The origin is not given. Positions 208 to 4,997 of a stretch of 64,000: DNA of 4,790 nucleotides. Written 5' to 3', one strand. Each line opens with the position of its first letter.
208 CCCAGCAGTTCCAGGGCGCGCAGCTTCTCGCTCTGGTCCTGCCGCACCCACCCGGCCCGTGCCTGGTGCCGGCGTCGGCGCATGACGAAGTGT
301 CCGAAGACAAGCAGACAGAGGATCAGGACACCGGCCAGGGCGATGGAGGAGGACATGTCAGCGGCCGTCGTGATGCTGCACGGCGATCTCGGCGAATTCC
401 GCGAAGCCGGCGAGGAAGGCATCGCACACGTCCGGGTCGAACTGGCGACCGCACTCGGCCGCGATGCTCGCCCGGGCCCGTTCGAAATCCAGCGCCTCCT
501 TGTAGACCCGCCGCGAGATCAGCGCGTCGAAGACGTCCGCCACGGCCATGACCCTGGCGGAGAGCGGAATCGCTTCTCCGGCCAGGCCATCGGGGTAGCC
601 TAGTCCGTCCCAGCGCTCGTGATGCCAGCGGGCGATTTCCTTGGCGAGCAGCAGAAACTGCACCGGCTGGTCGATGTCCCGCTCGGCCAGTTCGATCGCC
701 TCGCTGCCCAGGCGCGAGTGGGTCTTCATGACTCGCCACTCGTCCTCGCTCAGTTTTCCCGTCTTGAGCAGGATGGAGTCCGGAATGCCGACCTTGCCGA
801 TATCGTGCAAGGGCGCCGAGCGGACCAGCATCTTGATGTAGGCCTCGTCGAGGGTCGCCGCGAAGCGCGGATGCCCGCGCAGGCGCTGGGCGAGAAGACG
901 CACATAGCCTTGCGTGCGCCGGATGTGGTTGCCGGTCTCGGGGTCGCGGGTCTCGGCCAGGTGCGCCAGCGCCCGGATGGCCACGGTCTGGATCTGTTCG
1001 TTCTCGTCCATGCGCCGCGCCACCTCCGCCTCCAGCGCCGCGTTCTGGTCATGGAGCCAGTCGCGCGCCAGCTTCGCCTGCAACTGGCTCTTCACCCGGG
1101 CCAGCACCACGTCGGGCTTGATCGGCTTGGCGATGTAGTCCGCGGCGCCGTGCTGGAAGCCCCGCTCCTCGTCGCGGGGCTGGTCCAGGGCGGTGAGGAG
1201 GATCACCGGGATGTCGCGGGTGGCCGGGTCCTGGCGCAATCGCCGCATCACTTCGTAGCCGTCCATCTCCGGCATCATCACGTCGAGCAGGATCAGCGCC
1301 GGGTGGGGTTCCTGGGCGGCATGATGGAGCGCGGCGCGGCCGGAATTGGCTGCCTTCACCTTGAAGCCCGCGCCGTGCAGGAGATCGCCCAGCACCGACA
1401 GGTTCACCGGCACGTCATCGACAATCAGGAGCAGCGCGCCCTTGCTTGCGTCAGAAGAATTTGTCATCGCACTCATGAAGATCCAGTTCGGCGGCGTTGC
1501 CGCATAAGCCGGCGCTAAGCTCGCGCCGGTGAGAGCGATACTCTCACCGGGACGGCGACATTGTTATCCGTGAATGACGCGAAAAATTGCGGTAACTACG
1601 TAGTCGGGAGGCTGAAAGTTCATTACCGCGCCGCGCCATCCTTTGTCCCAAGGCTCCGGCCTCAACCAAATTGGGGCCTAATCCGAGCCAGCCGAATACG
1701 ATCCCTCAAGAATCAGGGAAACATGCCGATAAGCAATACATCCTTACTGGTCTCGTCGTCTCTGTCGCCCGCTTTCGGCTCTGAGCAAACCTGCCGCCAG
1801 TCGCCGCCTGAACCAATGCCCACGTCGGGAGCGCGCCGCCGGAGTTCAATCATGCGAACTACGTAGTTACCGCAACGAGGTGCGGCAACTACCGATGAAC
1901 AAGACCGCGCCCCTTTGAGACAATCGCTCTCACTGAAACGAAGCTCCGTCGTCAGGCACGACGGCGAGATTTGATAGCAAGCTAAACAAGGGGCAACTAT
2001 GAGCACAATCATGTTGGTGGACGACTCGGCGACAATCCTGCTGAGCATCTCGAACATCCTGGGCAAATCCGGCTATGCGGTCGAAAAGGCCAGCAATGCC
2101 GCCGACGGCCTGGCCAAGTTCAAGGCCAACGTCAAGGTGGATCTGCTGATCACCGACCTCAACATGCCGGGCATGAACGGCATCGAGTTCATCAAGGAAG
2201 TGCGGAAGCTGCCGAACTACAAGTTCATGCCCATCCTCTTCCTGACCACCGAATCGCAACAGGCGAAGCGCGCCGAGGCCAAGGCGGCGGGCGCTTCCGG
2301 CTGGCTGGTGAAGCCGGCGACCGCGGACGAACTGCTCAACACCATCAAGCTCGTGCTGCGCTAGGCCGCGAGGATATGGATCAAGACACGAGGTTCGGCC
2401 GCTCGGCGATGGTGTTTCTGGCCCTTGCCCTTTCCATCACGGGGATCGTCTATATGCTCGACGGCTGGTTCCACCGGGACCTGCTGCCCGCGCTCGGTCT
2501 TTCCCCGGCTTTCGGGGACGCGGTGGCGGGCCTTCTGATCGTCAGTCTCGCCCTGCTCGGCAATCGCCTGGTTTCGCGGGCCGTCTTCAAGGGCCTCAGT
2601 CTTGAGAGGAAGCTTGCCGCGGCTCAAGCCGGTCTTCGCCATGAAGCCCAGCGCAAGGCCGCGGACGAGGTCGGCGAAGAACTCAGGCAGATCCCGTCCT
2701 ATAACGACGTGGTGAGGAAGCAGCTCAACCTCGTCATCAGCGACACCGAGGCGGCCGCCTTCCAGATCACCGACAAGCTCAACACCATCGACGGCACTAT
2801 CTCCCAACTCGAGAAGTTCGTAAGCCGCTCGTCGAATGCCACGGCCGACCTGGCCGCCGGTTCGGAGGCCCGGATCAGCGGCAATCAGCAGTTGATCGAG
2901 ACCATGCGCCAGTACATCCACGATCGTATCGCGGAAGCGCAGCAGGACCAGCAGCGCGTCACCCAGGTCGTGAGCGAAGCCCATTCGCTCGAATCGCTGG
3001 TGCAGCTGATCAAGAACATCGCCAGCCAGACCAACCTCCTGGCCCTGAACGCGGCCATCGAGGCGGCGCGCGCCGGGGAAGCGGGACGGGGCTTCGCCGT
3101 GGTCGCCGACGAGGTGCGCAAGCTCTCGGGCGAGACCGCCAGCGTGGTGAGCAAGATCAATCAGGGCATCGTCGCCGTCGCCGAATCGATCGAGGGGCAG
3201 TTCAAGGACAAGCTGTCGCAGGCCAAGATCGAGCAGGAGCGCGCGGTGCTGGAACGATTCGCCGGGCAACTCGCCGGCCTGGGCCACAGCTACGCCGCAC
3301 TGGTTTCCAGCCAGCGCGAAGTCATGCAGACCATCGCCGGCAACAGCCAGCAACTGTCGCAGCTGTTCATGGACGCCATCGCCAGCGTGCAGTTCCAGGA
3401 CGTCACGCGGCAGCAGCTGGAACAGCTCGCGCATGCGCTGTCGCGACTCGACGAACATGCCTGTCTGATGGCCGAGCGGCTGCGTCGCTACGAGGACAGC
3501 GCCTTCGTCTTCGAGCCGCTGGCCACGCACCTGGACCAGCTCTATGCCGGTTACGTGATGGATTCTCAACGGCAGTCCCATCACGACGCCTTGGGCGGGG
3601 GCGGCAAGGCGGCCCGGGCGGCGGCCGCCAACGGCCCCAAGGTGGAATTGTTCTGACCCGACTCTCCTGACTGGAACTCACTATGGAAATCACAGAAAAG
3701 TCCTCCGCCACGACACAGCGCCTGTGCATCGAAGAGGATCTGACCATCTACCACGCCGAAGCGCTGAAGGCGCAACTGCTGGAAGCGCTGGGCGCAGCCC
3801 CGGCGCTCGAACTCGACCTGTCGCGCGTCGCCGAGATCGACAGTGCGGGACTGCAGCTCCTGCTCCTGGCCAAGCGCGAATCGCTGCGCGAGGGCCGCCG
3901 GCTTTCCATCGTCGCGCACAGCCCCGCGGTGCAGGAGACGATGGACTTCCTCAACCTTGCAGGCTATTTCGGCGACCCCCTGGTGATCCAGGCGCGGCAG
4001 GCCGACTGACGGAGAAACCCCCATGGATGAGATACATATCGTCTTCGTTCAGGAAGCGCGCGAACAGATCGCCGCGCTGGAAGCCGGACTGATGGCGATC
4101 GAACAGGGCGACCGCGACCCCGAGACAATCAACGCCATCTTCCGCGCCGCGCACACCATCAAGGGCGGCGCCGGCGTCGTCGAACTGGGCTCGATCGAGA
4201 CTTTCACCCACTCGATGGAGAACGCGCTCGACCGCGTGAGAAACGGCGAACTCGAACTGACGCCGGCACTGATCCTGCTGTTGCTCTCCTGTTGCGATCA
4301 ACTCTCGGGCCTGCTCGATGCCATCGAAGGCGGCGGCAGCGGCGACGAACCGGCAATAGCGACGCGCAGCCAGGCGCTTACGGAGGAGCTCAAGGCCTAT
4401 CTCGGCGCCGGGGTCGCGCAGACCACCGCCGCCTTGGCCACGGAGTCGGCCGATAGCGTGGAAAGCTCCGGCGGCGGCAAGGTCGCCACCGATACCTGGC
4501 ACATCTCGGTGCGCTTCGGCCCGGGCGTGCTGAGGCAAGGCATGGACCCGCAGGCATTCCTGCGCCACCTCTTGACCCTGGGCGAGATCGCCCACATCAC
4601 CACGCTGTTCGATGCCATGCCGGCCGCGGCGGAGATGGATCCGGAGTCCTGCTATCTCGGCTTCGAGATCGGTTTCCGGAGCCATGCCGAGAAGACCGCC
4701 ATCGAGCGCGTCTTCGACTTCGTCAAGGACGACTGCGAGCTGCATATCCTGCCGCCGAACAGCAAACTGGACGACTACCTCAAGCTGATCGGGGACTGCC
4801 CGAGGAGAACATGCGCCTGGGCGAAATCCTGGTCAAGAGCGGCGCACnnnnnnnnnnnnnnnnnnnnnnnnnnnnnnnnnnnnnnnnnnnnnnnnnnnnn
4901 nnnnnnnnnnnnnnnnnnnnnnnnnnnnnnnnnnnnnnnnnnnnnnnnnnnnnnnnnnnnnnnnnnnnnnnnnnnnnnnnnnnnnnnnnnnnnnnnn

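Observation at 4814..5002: CheA carries a tandem MshEN-like (c-di-GMP receptor) motif between the Hpt region and the dimerisation domain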

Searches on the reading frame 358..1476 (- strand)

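Call 5: search_protein_families(library=pfam, proteins=[window:358-1476:-], max_evalue=1)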
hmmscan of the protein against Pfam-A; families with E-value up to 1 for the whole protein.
window:358-1476:- (372 aa): 3 families
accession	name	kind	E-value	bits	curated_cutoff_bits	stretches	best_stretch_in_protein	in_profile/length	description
PF13487.12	HD_5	-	1.1e-27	97.3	27.2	1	169-350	2-170/170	HD domain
PF00072.30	Response_reg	-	8e-27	94.1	30.2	1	17-128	2-110/111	Response regulator receiver domain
PF01966.28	HD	-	5.8e-17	62.5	22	1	182-318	2-115/116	HD domain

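Call 20: search_protein_families(library=ncbifam, proteins=[window:358-1476:-], max_evalue=10)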
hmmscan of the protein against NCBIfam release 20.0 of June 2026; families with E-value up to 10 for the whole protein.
window:358-1476:- (372 aa): 100 families (the best 25 are shown)
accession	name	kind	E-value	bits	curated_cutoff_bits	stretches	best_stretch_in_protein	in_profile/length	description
NF053512.1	nitric_RR_NosR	exception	1.9e-44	152.4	400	2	158-363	169-359/422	response regulator c-di-GMP phosphodiesterase, NosR family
NF007135.0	PRK09581.1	equivalog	3.8e-37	128.2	474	1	14-160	3-151/457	PleD family two-component system response regulator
TIGR02154.1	PhoB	equivalog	4.3e-26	91.6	296.2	1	15-136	4-124/226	phosphate regulon transcriptional regulator PhoB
NF053854.1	RespRegPhoBBctds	equivalog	2e-25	89.5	270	1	16-142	1-125/225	two-component system response regulator PhoB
NF045944.1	ResRegRpaBCyano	equivalog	4.3e-25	88.4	330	1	17-135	1-115/229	response regulator transcription factor RpaB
NF040689.1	MtrAB_MtrA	equivalog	2e-24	86.1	300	1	16-142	1-123/219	MtrAB system response regulator MtrA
NF041880.1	EPS_EpsF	equivalog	2e-24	86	900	1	19-160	1-141/492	response regulator EpsF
NF011874.0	PRK15347.1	equivalog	6e-24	84.1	852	1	16-147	693-826/921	two component system sensor kinase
TIGR01387.1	cztR_silR_copR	subfamily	2e-23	83.2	279.2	1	17-154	2-136/218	heavy metal response regulator transcription factor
NF041866.1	EpsW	equivalog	2.4e-22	78.9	200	1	16-138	8-131/131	exopolysaccharide biosynthesis response regulator EpsW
NF040534.1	resp_reg_YycF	equivalog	1.8e-21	76.5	340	1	16-145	3-128/231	response regulator YycF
NF041733.1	resp_reg_CseB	equivalog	2.4e-21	76.2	350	1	16-156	3-139/228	two-component system response regulator CseB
NF008567.0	PRK11517.1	equivalog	4.8e-21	75.2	353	1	19-138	6-121/223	response regulator transcription factor HprR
NF007982.1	PRK10710.1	equivalog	3.4e-20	72.6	380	1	12-149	6-139/235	envelope stress response regulator BaeR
NF012227.0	AdeR_RR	equivalog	3.5e-20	72.5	340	1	8-137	7-131/239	efflux system response regulator transcription factor AdeR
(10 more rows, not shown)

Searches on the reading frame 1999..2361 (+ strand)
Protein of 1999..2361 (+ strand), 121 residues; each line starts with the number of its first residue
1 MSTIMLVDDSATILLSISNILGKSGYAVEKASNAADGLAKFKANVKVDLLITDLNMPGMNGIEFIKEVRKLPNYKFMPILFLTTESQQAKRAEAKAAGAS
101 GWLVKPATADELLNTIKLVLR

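Call 5: search_protein_families(library=pfam, proteins=[window:1999-2361:+], max_evalue=1)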
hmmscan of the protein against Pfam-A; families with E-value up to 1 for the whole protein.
window:1999-2361:+ (121 aa): 1 family
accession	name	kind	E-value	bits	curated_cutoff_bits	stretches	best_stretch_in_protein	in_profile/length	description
PF00072.30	Response_reg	-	8.3e-27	94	30.2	1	4-116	1-110/111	Response regulator receiver domain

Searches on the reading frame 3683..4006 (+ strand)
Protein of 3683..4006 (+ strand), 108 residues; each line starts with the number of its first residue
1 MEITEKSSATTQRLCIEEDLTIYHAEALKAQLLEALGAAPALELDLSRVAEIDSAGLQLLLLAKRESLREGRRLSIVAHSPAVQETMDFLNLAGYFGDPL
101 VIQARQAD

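Call 5: search_protein_families(library=pfam, proteins=[window:3683-4006:+], max_evalue=1)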
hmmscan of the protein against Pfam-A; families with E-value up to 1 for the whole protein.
window:3683-4006:+ (108 aa): 2 families
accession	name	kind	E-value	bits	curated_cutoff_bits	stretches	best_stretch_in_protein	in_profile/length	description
PF13466.11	STAS_2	-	1.9e-18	66.8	29.2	1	17-92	4-79/80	STAS domain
PF01740.26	STAS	-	1.8e-11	44.1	22.6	1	16-96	15-97/106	STAS domain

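Call 20: search_protein_families(library=ncbifam, proteins=[window:3683-4006:+], max_evalue=10)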
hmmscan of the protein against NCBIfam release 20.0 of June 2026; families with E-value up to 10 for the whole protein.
window:3683-4006:+ (108 aa): 5 families
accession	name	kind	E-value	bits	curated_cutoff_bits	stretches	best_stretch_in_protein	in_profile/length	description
TIGR00377.1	ant_ant_sig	superfamily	1.5e-09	37.7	53.45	1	4-96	6-100/108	anti-sigma factor antagonist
NF033618.0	mlaB_1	equivalog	6.8e-05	23.2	90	1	43-92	39-88/94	lipid asymmetry maintenance protein MlaB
TIGR02886.1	spore_II_AA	equivalog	0.0013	18.7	114.75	1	17-89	15-89/106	anti-sigma F factor antagonist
TIGR00815.1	sulP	subfamily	0.0042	15.6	380.45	1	39-97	496-554/565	sulfate permease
NF002134.0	PRK00971.1-4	equivalog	0.12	11.1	557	1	9-86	327-404/429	glutaminase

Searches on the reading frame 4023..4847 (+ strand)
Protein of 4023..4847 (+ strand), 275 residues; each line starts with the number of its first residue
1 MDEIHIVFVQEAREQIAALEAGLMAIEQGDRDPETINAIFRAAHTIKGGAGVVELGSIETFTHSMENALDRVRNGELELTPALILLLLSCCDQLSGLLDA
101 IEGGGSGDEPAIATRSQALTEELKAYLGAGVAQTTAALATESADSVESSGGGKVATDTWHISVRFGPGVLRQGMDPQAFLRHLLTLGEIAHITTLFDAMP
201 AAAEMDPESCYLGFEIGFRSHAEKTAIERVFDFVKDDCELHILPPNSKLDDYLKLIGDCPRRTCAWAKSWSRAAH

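Call 5: search_protein_families(library=pfam, proteins=[window:4023-4847:+], max_evalue=1)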
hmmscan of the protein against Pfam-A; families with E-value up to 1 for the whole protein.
window:4023-4847:+ (275 aa): 2 families
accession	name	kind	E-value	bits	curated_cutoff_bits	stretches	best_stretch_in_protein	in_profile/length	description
PF01627.28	Hpt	-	8.3e-18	64.9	24.6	1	6-95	4-82/84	Hpt domain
PF15974.10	Cadherin_tail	-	0.15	13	22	1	132-193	40-100/134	Cadherin C-terminal cytoplasmic tail, catenin-binding region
